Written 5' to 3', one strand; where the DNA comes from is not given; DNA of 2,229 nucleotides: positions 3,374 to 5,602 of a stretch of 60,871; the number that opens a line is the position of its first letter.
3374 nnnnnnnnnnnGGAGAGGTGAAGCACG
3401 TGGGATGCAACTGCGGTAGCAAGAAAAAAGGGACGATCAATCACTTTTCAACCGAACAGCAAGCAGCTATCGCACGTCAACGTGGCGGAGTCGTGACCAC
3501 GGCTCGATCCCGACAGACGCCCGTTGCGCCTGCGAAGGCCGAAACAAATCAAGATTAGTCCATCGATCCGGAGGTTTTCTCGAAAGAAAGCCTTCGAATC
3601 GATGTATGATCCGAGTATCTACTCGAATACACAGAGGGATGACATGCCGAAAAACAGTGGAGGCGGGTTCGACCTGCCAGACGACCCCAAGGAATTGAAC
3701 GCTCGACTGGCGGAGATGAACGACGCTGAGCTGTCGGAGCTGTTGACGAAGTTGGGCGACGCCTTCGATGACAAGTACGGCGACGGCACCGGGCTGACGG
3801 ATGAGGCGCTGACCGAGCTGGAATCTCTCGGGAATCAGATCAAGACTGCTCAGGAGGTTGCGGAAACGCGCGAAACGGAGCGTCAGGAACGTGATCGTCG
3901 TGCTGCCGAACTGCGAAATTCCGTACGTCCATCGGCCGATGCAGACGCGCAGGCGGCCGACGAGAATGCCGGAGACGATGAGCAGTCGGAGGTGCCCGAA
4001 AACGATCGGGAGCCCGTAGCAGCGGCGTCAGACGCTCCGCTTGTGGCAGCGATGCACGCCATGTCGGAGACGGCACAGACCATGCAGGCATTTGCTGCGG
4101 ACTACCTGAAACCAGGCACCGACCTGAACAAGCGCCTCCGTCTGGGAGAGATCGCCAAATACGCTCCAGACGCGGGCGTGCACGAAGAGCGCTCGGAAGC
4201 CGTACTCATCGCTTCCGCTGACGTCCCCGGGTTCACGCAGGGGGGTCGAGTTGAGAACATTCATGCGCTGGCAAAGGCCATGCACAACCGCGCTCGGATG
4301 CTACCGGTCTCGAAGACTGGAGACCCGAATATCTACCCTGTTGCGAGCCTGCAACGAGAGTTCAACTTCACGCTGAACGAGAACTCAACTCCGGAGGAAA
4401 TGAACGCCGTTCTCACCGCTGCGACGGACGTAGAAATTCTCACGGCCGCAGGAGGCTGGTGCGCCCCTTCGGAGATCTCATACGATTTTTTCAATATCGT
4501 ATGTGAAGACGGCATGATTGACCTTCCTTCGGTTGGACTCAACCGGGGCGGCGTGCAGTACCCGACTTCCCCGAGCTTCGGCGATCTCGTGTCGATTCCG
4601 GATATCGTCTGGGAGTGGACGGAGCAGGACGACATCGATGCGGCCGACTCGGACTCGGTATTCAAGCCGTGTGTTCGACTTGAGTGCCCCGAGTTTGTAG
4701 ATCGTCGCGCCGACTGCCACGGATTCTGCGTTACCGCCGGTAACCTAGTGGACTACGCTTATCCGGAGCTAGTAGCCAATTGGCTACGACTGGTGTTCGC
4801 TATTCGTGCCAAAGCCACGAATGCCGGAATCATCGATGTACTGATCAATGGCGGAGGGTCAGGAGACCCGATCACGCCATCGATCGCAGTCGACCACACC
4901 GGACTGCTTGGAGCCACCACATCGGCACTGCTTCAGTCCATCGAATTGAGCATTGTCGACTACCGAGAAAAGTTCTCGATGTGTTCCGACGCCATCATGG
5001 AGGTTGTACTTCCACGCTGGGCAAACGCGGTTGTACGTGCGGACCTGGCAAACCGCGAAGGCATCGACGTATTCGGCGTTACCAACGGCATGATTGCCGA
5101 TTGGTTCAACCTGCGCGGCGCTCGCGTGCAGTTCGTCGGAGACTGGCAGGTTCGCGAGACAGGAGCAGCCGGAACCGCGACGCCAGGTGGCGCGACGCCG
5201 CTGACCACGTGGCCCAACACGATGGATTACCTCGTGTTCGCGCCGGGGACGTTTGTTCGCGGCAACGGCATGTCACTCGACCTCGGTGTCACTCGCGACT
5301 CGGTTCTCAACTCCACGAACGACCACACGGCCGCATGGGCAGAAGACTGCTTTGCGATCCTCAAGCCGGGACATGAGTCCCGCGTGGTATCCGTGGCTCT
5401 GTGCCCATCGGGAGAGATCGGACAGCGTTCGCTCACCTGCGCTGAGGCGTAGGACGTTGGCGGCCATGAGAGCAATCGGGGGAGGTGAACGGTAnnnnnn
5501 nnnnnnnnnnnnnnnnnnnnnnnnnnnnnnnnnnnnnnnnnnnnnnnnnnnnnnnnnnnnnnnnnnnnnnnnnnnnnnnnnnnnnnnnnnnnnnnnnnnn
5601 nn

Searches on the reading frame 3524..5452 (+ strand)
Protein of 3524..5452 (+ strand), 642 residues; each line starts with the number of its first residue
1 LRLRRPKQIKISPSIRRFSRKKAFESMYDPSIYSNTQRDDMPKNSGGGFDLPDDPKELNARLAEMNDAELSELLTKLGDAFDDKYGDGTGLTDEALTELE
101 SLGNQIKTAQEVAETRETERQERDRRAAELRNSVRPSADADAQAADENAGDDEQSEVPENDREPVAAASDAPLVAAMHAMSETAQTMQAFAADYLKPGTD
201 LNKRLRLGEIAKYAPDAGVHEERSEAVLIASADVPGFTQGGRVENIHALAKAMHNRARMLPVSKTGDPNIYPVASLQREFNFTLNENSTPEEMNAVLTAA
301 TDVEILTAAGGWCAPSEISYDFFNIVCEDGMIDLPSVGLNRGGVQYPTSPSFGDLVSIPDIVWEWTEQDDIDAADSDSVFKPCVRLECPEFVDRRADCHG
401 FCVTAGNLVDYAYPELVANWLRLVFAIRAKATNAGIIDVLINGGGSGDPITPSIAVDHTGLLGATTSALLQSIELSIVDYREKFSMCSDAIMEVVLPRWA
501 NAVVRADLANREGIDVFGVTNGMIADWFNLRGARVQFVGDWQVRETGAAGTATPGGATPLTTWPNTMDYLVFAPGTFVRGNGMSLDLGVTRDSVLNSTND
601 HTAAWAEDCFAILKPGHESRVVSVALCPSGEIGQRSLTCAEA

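Call 36: search_protein_families(library=phrogs, proteins=[window:3524-5452:+], max_evalue=0.00001)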
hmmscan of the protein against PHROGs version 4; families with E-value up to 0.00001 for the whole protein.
window:3524-5452:+ (642 aa): 1 family
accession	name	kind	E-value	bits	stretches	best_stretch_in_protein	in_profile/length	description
phrog_777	-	head and packaging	1.1e-125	422.2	1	55-639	3-577/580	major head protein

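Call 44: find_related_loci(query=window:3524-5452:+, collection=viral_contigs, flank=10000)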
Query window:3524-5452:+ (642 aa) in viral_contigs; peptide patterns used: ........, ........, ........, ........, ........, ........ (x = any residue, [..] = any of these).
26 stretches matched a pattern; 20 encode a relative of the query (tblastn E <= 1e-3); 19 distinct loci.
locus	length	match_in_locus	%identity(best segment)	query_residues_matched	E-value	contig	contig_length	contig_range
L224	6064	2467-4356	98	14-642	0e+0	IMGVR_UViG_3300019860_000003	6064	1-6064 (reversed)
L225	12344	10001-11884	84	13-640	0e+0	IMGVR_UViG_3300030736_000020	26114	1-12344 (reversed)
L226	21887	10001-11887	84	13-640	0e+0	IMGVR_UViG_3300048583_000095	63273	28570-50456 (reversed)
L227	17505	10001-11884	82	13-640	0e+0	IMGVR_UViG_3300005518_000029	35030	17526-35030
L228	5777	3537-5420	82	13-640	0e+0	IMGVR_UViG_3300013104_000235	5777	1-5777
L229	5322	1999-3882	82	13-640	0e+0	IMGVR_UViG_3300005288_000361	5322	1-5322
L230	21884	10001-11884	82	13-640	0e+0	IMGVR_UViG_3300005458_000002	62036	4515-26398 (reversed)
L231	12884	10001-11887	81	13-640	0e+0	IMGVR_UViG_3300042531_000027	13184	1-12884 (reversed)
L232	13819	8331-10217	81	13-640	0e+0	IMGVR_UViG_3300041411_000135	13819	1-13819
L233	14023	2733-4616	82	13-640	0e+0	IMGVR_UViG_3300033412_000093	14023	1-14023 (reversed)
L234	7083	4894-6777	82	13-640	0e+0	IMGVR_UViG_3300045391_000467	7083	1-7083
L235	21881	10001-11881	82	13-640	0e+0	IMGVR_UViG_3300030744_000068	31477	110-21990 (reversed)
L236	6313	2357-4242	79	13-640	0e+0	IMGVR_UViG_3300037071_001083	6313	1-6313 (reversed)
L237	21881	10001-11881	82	13-640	0e+0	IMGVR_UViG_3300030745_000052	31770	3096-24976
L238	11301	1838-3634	68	40-640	0e+0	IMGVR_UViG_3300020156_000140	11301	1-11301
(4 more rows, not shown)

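Call 59: search_dna_similar(query=window:3524-5452:+, collection=phages, mode=protein, max_rows=15)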
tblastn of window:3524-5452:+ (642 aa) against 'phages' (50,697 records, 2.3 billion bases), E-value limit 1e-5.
Records with a match: 877; places in all: 877; records where one place covers at least 80% of the query: 0.
Best place of each record, by identity: <60% 877.
By first word of the organism name: Mycobacterium 496; Gordonia 198; Microbacterium 131; Arthrobacter 18; Streptomyces 17; Rhodococcus 3; Tsukamurella 2; Mycolicibacterium 2; Actinoplanes 2; Curtobacterium 2; and 6 more.
By host as written in the record: Mycobacterium smegmatis mc2 155 348; Gordonia terrae 3612 155; Mycobacterium smegmatis mc#155 83; Microbacterium foliorum NRRL B-24224 58; Microbacterium foliorum NRRL B-24224 SEA 29; Microbacterium paraoxydans NWU1 27; Gordonia terrae CAG3 16; Gordonia rubripertincta NRRL B-16540 12; and 54 more.
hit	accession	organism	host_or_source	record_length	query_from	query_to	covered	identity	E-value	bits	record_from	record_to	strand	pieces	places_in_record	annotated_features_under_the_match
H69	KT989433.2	Streptomyces phage phiSAJS1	Streptomyces avermitilis ATCC 31267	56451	210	633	66%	33.6%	1e-52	202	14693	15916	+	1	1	serine protease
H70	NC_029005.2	Streptomyces phage phiSAJS1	Streptomyces avermitilis ATCC 31267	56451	210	633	66%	33.6%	1e-52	202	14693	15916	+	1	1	major head protein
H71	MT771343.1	Gordonia phage Clown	Gordonia terrae 3612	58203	178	630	71%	31.5%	4e-40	164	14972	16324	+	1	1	23: major capsid hexamer protein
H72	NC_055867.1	Gordonia phage Clown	Gordonia terrae 3612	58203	178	630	71%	31.5%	4e-40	164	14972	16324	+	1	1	23: major head protein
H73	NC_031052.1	Gordonia phage Twister6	Gordonia terrae 3612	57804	204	630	67%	32.6%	6e-39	160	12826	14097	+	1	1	21: major head protein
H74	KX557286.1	Gordonia phage Twister6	Gordonia terrae 3612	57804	204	630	67%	32.6%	6e-39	160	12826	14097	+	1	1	21: major capsid hexamer protein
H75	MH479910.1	Gordonia phage Danyall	Gordonia terrae 3612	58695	204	630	67%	32.6%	6e-39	160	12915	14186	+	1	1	21: major capsid hexamer protein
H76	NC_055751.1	Gordonia phage Danyall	Gordonia terrae 3612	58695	204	630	67%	32.6%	6e-39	160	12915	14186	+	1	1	21: major head protein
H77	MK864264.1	Gordonia phage VanDeWege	Gordonia terrae 3612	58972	204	630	67%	32.6%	6e-39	160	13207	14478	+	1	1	22: major capsid hexamer protein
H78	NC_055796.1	Gordonia phage VanDeWege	Gordonia terrae 3612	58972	204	630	67%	32.6%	6e-39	160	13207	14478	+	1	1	22: major head protein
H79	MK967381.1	Gordonia phage RogerDodger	Gordonia terrae 3612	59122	204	630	67%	32.6%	6e-39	160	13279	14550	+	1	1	22: major capsid hexamer protein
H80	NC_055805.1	Gordonia phage RogerDodger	Gordonia terrae 3612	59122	204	630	67%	32.6%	6e-39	160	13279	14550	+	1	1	22: major head protein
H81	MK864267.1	Gordonia phage Valary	Gordonia terrae 3612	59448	204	630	67%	32.6%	6e-39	160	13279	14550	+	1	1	22: major capsid hexamer protein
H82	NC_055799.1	Gordonia phage Valary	Gordonia terrae 3612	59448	204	630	67%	32.6%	6e-39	160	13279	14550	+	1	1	22: major head protein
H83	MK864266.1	Gordonia phage Arri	Gordonia terrae 3612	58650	204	630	67%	32.6%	7e-39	160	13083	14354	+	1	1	22: major capsid hexamer protein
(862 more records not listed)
